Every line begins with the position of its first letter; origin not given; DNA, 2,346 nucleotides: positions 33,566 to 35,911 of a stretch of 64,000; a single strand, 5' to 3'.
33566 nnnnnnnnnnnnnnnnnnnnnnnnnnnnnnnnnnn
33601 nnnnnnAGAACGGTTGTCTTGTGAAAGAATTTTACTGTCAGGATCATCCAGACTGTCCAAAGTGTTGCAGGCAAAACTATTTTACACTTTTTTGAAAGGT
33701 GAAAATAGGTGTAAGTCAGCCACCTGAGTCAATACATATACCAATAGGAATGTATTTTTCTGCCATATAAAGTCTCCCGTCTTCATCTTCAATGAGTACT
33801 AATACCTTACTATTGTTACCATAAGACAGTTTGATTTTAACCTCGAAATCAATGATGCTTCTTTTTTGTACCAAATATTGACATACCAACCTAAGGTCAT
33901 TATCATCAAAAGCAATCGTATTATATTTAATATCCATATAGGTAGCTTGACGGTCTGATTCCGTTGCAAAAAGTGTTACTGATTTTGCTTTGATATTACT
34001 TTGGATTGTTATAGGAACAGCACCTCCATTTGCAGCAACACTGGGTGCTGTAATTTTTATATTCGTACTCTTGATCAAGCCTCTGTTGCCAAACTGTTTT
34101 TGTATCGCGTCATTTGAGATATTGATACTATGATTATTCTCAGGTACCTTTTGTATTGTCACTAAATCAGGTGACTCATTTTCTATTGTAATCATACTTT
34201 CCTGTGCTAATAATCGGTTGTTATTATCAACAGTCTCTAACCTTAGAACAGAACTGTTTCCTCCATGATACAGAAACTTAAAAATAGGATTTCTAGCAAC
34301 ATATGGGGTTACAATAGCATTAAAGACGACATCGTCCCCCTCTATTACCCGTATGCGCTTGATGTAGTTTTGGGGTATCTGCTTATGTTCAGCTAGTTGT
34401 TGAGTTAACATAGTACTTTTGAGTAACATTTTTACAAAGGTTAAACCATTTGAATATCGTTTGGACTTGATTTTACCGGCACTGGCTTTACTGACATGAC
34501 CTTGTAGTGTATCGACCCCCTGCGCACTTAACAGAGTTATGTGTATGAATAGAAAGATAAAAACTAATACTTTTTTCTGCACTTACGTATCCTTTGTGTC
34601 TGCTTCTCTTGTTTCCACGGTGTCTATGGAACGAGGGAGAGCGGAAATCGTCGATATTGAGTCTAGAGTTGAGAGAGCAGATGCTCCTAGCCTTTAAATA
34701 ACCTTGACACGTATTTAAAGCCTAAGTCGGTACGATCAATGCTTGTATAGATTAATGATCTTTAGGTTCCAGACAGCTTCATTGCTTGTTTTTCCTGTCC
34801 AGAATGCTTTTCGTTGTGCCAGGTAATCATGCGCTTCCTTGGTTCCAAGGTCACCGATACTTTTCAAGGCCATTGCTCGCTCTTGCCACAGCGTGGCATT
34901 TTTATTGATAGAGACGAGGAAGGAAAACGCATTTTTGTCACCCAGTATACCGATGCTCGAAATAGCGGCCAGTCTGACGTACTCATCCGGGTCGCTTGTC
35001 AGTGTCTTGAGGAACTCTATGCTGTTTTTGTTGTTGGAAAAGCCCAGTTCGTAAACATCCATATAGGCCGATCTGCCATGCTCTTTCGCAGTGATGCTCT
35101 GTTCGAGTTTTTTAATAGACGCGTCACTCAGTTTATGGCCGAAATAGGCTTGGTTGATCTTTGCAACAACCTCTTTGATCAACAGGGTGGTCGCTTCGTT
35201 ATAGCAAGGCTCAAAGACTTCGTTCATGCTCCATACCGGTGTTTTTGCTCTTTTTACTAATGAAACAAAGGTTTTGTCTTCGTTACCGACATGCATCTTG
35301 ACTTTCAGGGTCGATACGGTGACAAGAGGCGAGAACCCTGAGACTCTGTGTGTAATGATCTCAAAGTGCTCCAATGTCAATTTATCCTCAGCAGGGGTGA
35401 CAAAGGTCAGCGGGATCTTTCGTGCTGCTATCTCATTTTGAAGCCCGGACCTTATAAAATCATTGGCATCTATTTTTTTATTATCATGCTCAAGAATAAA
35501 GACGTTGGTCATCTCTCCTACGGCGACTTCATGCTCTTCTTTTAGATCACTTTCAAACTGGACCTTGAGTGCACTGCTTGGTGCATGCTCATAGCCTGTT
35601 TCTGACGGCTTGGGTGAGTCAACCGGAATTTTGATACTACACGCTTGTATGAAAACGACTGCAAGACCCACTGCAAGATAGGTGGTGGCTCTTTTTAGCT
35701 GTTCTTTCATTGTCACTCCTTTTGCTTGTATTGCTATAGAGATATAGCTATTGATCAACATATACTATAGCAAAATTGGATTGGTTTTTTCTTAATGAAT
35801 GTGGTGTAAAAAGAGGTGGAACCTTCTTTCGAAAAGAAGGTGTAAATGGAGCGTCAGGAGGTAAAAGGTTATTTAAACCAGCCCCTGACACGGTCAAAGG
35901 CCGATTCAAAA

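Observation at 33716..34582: Orphan SoxZ-SoxY fusion with a Sec-type signal and a rewired cysteine arm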

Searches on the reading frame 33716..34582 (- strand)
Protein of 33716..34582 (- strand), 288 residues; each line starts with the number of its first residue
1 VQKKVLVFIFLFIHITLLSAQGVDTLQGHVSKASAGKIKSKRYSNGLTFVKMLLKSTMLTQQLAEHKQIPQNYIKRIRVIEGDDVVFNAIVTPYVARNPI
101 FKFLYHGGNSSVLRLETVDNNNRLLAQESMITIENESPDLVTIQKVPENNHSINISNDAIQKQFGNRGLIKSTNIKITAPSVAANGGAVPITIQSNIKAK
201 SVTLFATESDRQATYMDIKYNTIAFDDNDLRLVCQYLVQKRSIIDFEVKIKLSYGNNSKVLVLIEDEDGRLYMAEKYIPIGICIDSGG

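Call 3: search_protein_families(library=pfam, proteins=[window:33716-34582:-], max_evalue=1)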
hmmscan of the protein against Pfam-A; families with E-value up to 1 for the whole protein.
window:33716-34582:- (288 aa): 2 families
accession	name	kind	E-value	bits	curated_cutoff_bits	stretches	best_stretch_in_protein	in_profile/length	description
PF13501.12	SoxY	-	3.2e-14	53.5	28.4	1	161-280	2-107/112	Sulfur oxidation protein SoxY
PF08770.17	SoxZ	-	2.4e-10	40.4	25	1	42-123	6-91/98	Sulphur oxidation protein SoxZ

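Call 4: search_protein_families(library=ncbifam, proteins=[window:33716-34582:-], max_evalue=1)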
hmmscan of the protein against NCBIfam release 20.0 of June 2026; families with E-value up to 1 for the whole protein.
window:33716-34582:- (288 aa): 3 families
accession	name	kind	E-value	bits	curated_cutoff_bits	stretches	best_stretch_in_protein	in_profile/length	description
TIGR04557.1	fuse_rel_SoxYZ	equivalog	1.2e-16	60.7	140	2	161-278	6-108/226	quinoprotein dehydrogenase-associated SoxYZ-like carrier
TIGR04488.1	SoxY_true_GGCGG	equivalog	7.4e-14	52.4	125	1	148-279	30-141/149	thiosulfate oxidation carrier protein SoxY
TIGR04490.1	SoxZ_true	equivalog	4.1e-12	45.9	76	1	38-123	2-90/98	thiosulfate oxidation carrier complex protein SoxZ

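Call 5: find_homologous_proteins(query=window:33716-34582:-)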
Query window:33716-34582:- (288 aa): 7 proteins with E <= 0.001 among 414 candidates.
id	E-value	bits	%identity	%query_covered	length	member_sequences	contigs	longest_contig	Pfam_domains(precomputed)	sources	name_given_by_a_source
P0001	2.5e-182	622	100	100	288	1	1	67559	PF08770.18,PF13501.13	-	-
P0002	3.9e-102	359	44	98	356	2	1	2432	PF08770.18,PF13501.13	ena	-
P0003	2.2e-91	324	62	88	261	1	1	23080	PF08770.18,PF13501.13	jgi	jgi:predicted secreted protein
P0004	9.8e-89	315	54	99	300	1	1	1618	PF08770.18,PF13501.13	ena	-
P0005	1.0e-82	296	58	88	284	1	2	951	PF08770.18,PF13501.13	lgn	-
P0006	2.1e-76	275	56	88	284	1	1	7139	PF08770.18,PF13501.13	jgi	-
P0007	3.1e-27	114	35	75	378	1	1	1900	PF08770.18,PF13501.13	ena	-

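Call 10: find_related_loci(query=A1, collection=genome_contigs, flank=8000)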
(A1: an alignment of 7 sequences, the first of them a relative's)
Query A1 (288 aa) in genome_contigs; peptide patterns used: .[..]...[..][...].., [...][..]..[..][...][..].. (x = any residue, [..] = any of these).
241 stretches matched a pattern; 2 encode a relative of the query (tblastn E <= 1e-3); 2 distinct loci.
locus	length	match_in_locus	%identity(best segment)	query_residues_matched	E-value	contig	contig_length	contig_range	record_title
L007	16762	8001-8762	26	3-282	1e-29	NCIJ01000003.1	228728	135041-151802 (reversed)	MAG: Sulfuricurvum sp. 17-40-25 lw04302015_17_scaffold_7, whole genome shotgun sequence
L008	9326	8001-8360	32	147-284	2e-8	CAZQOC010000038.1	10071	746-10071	MAG TPA_asm: uncultured Sulfurovum sp. isolate binchicken_co164_18 genome assembly, contig: NODE_2233_length_10071_cov_1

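Call 11: find_encoding_contigs(protein=P0003, flank=8000)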
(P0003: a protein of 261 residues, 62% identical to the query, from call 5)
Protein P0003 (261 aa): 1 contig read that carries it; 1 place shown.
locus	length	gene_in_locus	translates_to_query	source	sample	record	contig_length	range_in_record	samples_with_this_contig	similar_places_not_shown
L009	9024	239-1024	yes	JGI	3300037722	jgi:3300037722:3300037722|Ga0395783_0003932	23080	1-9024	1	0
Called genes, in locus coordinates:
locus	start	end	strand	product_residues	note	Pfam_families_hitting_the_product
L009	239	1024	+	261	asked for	PF08770:SoxZ, PF13501:SoxY (weak)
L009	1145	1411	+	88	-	-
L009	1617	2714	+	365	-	PF05222:AlaDh_PNT_N, PF02826:2-Hacid_dh_C, PF01262:AlaDh_PNT_C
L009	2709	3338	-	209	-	PF00702:Hydrolase, PF13419:HAD_2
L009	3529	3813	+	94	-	-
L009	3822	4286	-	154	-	-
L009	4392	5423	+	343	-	PF00586:AIRS, PF02769:AIRS_C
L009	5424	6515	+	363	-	PF00581:Rhodanese (weak), PF26341:AAA_SelU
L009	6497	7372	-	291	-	PF05661:DUF808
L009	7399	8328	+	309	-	PF00795:CN_hydrolase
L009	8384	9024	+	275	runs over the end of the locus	PF00226:DnaJ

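Call 12: find_encoding_contigs(protein=P0006, flank=8000)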
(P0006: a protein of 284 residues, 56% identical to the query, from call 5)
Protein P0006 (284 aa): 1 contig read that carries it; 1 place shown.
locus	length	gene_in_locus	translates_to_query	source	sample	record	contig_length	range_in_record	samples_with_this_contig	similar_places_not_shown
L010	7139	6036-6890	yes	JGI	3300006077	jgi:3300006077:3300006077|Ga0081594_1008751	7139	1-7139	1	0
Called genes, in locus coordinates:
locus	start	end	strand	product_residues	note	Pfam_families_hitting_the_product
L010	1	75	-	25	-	?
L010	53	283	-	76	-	-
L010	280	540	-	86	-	-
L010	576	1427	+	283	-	PF00303:Thymidylat_synt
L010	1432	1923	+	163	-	PF00186:DHFR_1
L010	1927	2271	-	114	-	-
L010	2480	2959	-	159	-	PF02075:RuvC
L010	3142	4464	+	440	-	PF11638:DnaA_N, PF00308:Bac_DnaA, PF01637:ATPase_2 (weak), PF01695:IstB_IS21, PF13401:AAA_22 (faint), PF00004:AAA (weak), PF08299:Bac_DnaA_C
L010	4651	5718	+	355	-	PF00712:DNA_pol3_beta, PF02767:DNA_pol3_beta_2, PF02768:DNA_pol3_beta_3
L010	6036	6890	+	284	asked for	PF08770:SoxZ, PF13501:SoxY (weak)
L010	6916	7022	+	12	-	-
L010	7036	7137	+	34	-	?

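Call 21: search_solved_structures(query=window:33716-34582:-, max_evalue=1, show_alignments=3)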
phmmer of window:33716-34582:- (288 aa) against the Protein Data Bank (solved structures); distinct sequences matched with E-value up to 1: 6.
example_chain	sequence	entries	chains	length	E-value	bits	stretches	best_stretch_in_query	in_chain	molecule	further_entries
2nnc_A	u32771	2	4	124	1.2e-05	28.1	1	153-206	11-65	Sulfur covalently-binding protein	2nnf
1nq4_A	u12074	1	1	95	0.13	14.9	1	142-188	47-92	Oxytetracycline polyketide synthase acyl carrier protein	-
6hcg_A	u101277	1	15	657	0.23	14.1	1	85-224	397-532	Type II secretion system protein D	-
1v8h_A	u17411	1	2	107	0.48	13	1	60-119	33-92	sulfur oxidation protein SoxZ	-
4uwq_C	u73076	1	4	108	0.49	13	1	60-119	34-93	SOXZ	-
5oao_A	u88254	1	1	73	0.85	12.2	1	60-92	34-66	RST domain from the Radical-Induced Cell Death1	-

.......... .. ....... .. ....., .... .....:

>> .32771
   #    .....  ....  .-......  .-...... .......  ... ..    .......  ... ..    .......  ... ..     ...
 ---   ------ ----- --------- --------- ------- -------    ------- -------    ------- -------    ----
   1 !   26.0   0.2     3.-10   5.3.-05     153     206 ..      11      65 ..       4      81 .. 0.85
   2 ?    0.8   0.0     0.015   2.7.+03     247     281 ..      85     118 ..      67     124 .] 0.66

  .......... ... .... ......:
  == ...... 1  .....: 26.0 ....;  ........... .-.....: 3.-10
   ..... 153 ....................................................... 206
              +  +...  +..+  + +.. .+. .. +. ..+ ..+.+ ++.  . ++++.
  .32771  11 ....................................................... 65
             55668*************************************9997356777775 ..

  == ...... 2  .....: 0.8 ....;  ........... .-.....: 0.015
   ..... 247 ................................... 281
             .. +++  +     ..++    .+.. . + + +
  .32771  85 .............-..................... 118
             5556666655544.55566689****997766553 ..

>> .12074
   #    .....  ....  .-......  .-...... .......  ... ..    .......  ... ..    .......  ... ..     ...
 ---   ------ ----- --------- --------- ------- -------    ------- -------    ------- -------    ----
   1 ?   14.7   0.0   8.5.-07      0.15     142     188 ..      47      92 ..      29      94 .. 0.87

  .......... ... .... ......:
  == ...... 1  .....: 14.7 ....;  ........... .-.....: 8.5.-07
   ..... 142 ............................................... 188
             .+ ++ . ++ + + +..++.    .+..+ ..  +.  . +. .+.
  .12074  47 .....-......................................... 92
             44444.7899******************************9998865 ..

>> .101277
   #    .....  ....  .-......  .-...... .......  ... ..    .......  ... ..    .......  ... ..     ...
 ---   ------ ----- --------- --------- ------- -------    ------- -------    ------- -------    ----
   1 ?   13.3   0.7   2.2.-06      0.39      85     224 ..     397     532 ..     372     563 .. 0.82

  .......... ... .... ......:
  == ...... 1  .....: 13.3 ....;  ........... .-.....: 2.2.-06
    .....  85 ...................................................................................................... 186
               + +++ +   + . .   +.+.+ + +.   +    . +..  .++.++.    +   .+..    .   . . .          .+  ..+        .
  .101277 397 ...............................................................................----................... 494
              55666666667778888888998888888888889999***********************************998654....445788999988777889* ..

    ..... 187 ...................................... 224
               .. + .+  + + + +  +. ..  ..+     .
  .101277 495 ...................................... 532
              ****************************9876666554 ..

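Call 35: predict_structure(alignment_id=A1)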
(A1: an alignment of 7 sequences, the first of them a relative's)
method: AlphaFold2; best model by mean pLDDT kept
length: 288 residues; sequences in the alignment: 7
mean_pLDDT: 81.4   pTM: 0.78
mean pLDDT of the five models: 81.4, 79.7, 77.9, 74.5, 57.4
residues with pLDDT >= 90: 107; 70-90: 135; 50-70: 25; < 50: 21
segments of 3 or more residues with pLDDT < 50: 16-32, 286-288
pLDDT, mean of each block of 10 residues (from residue 1): 65 49 31 70 89 89 85 93 90 91 84 93 92 84 73 83 89 91 85 89 88 79 86 84 78 88 90 91 56
secondary structure, 60 per line:
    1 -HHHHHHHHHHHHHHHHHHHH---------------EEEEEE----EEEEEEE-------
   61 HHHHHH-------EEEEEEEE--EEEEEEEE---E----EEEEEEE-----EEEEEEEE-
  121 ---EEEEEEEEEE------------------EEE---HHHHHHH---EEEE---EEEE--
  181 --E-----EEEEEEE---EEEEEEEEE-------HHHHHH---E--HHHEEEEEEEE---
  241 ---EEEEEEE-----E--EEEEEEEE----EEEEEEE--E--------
elements in order: H2-21 E37-42 E47-53 H61-66 E74-81 E84-91 E100-106 E112-119 E124-133 E152-154 H158-164 E168-171 E175-178 E189-195 E199-207 H215-220 E230-237 E244-250 E259-266 E271-277

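Call 41: fold_search(model_id=the predicted structure, library=pdb)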
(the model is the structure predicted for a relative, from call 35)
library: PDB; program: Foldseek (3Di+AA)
matches with E <= 10: 1916; with E <= 0.001: 72
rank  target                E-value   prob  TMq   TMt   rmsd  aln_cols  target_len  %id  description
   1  2oxg_B                1.6e-05  1.00  0.28  0.70   3.6       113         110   18  The SoxYZ Complex of Paracoccus pantotrophus (released 2007-05-22)
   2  2oxg_Y                2.2e-05  1.00  0.28  0.68   2.9       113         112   18  The SoxYZ Complex of Paracoccus pantotrophus (released 2007-05-22)
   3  2ox5_Y                2.4e-05  1.00  0.29  0.70   4.4       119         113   19  The SoxYZ complex of Paracoccus pantotrophus (released 2007-05-22)
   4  2oxh_D                2.5e-05  1.00  0.28  0.70   4.0       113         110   19  The SOXYZ Complex of Paracoccus Pantotrophus (released 2007-05-22)
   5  8sic_E                3.3e-05  0.99  0.23  0.17  21.3       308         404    8  Crystal structure of Epstein-Barr virus glycoprotein 350 (gp350) in complex with Cy137C02, a monoclonal antibody isola (released 2024-04-17)
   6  2nnc_A                3.5e-05  1.00  0.32  0.76   3.0       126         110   23  Structure of the sulfur carrier protein SoxY from Chlorobium limicola f thiosulfatophilum (released 2007-03-13)
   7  2ox5_B                4.4e-05  1.00  0.28  0.67   5.3       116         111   19  The SoxYZ complex of Paracoccus pantotrophus (released 2007-05-22)
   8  4uwq_K                7.2e-05  1.00  0.30  0.66   6.1       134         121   16  Crystal structure of the disulfide-linked complex of the thiosulfodyrolase SoxB with the carrier-protein SoxYZ from Th (released 2015-12-09)
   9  5vst_A                7.2e-05  0.99  0.20  0.27  20.8       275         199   10  Crystal structure of murine CEACAM1b (released 2017-05-24)
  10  2vr3_A                8.9e-05  0.94  0.22  0.21  20.3       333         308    8  Structural and Biochemical Characterization of Fibrinogen binding to ClfA from Staphylocccus aureus (released 2009-05-19)
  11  4p2a_A                9.9e-05  0.87  0.20  0.20  21.1       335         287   10  Structure of mouse VPS26A bound to rat SNX27 PDZ domain (released 2014-09-03)
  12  2oxg_F                1.0e-04  1.00  0.29  0.71   2.2       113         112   18  The SoxYZ Complex of Paracoccus pantotrophus (released 2007-05-22)
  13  2oxh_B                1.1e-04  1.00  0.29  0.68   2.2       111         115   18  The SOXYZ Complex of Paracoccus Pantotrophus (released 2007-05-22)
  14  2oxg_D                1.2e-04  1.00  0.29  0.70   2.4       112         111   19  The SoxYZ Complex of Paracoccus pantotrophus (released 2007-05-22)
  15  2oxh_F                1.2e-04  1.00  0.29  0.70   2.2       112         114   18  The SOXYZ Complex of Paracoccus Pantotrophus (released 2007-05-22)
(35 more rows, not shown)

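Call 43: search_protein_representatives(alignment_id=A1)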
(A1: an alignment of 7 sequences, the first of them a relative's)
Query: 7 sequences, 297 profile positions. Proteins with E-value up to 0.001 (for the whole library): 282; up to 1e-10: 99; up to 1e-30: 28. The best 150 are listed.
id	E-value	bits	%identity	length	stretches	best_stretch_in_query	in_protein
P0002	1.8e-143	493.5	-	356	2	93-297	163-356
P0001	8.4e-141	484.8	-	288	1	7-297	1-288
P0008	3.1e-67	243.3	-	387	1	27-293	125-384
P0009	1.0e-55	205.5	-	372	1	25-296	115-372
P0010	1.4e-52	195.1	-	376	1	36-293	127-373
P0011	7.9e-52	192.7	-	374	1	42-295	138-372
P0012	1.7e-50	188.3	-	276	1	33-297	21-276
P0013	2.7e-50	187.7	-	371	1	34-296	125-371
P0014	2.8e-50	187.6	-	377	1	40-292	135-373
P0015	7.5e-49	182.9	-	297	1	24-292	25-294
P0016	1.5e-48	181.9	-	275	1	40-290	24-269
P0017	1.0e-45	172.7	-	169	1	11-164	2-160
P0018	1.8e-45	171.8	-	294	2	117-272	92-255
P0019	7.3e-44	166.6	-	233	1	47-293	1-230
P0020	7.3e-44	166.6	-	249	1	48-296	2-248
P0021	1.1e-43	166.0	-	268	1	26-292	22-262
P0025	2.8e-39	151.5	-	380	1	31-293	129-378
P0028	1.9e-35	138.9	-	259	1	47-293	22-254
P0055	2.8e-16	76.0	-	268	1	53-217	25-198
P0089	1.1e-11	61.0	-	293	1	45-296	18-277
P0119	2.3e-09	53.3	-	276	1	45-233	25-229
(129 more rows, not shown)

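Call 50: find_related_loci(query=A1, collection=viral_contigs, flank=6000)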
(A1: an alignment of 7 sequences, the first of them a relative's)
Query A1 (288 aa) in viral_contigs; peptide patterns used: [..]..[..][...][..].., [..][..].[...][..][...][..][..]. (x = any residue, [..] = any of these).
276 stretches matched a pattern, but none encodes a relative of the query by tblastn (E <= 1e-3).

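Call 51: search_dna_similar(query=P0001, collection=phages, mode=protein, max_evalue=0.001, max_rows=10)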
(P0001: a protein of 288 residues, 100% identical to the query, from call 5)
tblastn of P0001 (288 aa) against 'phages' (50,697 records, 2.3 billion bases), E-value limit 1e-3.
No match.

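Call 52: search_dna_similar(query=P0001, collection=plasmids, mode=protein, max_evalue=0.001, max_rows=10)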
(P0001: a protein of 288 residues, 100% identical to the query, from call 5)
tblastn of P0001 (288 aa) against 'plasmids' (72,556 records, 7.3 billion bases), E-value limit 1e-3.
No match.

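Call 62: list_cluster_members(proteins=[P0002, P0012, P0008, P0013, P0021, P0025, P0028, P0055, P0089, P0119])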
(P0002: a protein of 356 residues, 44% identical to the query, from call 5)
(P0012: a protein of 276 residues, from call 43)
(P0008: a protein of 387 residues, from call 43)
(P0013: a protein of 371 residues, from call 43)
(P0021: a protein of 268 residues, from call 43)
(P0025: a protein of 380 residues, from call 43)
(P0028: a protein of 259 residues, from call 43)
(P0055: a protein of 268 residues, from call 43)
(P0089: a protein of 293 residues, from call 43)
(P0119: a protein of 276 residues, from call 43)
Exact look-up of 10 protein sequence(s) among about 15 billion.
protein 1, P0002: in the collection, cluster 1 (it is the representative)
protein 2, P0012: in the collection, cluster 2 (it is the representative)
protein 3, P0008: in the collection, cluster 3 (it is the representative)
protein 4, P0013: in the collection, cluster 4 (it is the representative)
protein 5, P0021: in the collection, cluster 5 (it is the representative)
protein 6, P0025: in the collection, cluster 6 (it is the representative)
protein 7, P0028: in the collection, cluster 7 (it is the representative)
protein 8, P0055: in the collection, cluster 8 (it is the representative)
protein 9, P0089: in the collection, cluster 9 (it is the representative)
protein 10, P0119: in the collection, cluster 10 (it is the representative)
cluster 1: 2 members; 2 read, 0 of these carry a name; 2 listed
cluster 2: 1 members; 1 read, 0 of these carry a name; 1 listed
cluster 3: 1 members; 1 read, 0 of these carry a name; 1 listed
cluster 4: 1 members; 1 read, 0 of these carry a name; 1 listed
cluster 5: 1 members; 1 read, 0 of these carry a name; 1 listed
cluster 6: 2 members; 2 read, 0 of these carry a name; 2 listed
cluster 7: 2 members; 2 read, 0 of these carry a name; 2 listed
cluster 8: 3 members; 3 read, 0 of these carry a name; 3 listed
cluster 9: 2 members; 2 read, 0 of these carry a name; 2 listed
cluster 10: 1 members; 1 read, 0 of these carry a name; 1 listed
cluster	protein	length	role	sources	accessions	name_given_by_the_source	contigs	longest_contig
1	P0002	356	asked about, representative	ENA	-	-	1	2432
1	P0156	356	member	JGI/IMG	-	-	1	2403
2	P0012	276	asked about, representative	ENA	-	-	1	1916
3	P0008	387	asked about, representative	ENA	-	-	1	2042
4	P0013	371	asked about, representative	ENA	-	-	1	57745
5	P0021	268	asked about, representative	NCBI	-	-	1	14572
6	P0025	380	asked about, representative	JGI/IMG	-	-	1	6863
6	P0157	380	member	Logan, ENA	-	-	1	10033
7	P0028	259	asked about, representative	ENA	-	-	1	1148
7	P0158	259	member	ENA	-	-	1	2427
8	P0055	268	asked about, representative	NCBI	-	-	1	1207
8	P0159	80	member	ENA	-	-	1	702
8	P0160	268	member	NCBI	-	-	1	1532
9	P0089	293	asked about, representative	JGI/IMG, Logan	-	-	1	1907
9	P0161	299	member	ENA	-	-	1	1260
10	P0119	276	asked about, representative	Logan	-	-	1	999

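Call 65: find_encoding_contigs(protein=P0002, flank=3000, max_places=3)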
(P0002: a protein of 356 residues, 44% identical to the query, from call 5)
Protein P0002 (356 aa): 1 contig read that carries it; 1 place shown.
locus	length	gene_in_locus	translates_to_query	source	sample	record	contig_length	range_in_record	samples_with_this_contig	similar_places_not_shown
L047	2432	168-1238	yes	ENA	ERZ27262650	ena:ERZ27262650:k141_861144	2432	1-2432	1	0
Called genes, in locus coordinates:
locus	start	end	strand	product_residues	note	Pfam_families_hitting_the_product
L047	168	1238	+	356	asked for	PF08770:SoxZ, PF13501:SoxY (weak)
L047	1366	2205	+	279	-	PF08770:SoxZ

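Call 66: find_encoding_contigs(protein=P0004, flank=3000, max_places=3)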
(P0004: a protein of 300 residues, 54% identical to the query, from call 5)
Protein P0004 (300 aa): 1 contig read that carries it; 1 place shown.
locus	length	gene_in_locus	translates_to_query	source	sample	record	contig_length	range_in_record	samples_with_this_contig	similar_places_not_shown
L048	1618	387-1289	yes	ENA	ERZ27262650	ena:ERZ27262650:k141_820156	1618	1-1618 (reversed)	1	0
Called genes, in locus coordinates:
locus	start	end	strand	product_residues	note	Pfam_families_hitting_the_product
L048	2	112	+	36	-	?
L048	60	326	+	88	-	PF10387:DUF2442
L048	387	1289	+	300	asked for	PF08770:SoxZ, PF13501:SoxY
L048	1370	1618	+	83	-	?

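Call 67: find_encoding_contigs(protein=P0007, flank=3000, max_places=3)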
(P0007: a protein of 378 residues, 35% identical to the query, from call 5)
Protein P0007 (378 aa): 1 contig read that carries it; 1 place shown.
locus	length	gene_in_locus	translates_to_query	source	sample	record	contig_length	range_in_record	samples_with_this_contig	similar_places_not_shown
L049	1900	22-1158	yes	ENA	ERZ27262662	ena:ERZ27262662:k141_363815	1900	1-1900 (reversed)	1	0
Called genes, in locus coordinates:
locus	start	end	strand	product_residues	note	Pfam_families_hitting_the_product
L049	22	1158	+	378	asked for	PF08770:SoxZ, PF13501:SoxY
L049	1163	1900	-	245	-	?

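Call 69: search_protein_families(library=ncbifam, proteins=[L007:7998-8783:+], max_evalue=0.001)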
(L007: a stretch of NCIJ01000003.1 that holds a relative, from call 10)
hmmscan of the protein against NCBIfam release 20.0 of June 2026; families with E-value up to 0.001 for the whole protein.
L007:7998-8783:+ (261 aa): 3 families
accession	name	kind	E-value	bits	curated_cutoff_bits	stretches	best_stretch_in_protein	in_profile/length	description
TIGR04557.1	fuse_rel_SoxYZ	equivalog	6e-11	42.1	140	1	52-109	167-224/226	quinoprotein dehydrogenase-associated SoxYZ-like carrier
TIGR04490.1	SoxZ_true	equivalog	4.7e-07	29.7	76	1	30-115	8-97/98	thiosulfate oxidation carrier complex protein SoxZ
TIGR04488.1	SoxY_true_GGCGG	equivalog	1.3e-05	25.7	125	1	142-260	39-148/149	thiosulfate oxidation carrier protein SoxY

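Call 70: search_protein_families(library=pfam, proteins=[L047:1366-2205:+], max_evalue=0.001)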
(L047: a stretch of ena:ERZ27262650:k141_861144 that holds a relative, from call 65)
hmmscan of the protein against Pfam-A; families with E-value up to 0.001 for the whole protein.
L047:1366-2205:+ (279 aa): 2 families
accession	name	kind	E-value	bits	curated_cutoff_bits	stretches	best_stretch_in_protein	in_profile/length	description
PF08770.17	SoxZ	-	3e-14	52.9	25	1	23-115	3-95/98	Sulphur oxidation protein SoxZ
PF13501.12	SoxY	-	0.00064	20.3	28.4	0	159-260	3-107/112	Sulfur oxidation protein SoxY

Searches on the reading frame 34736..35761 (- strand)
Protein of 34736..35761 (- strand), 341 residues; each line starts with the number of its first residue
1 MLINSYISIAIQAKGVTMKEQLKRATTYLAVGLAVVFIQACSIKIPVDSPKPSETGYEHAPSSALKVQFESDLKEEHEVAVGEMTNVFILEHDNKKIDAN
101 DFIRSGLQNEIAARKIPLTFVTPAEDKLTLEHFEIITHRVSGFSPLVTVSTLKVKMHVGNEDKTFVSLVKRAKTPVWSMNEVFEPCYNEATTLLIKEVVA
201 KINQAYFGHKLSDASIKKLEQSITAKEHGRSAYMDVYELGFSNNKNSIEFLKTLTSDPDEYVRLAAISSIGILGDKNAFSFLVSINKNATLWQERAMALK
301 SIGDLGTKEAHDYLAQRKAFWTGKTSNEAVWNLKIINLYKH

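Call 3: search_protein_families(library=pfam, proteins=[window:34736-35761:-], max_evalue=1)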
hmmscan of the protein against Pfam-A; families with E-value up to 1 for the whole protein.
window:34736-35761:- (341 aa): 3 families
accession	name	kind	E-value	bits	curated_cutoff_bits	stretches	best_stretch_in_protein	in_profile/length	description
PF13646.12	HEAT_2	-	3.4e-08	34.1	27.7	1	236-301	21-86/88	HEAT repeats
PF03130.22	HEAT_PBS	-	0.0018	19.1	20.9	0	262-283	1-22/27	PBS lyase HEAT-like repeat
PF02985.28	HEAT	-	0.0018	18.8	23.5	1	250-274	4-28/31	HEAT repeat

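Call 4: search_protein_families(library=ncbifam, proteins=[window:34736-35761:-], max_evalue=1)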
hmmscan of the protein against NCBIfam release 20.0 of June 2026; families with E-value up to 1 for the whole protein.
window:34736-35761:- (341 aa): 5 families
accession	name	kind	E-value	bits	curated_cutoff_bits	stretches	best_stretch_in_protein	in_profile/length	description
NF045915.1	PhycobilmeDegNblB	equivalog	6.5e-09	35.6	300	1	239-316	123-199/214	phycobilisome degradation protein NblB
NF010374.0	PRK13800.1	equivalog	0.0012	17.1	1196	1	244-316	774-846/898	fumarate reductase/succinate dehydrogenase flavoprotein subunit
TIGR04398.1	SLAP_DUP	domain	0.0034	17.4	28.5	1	84-135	37-88/125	SLAP domain-containing protein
NF003384.0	PRK04523.1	equivalog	0.034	13.2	288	1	130-200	92-164/336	N-acetylornithine carbamoyltransferase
NF000007.1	16S_rRNA_Rmt_D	exception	0.071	12.5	500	1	170-221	82-134/247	RmtD family 16S rRNA (guanine(1405)-N(7))-methyltransferase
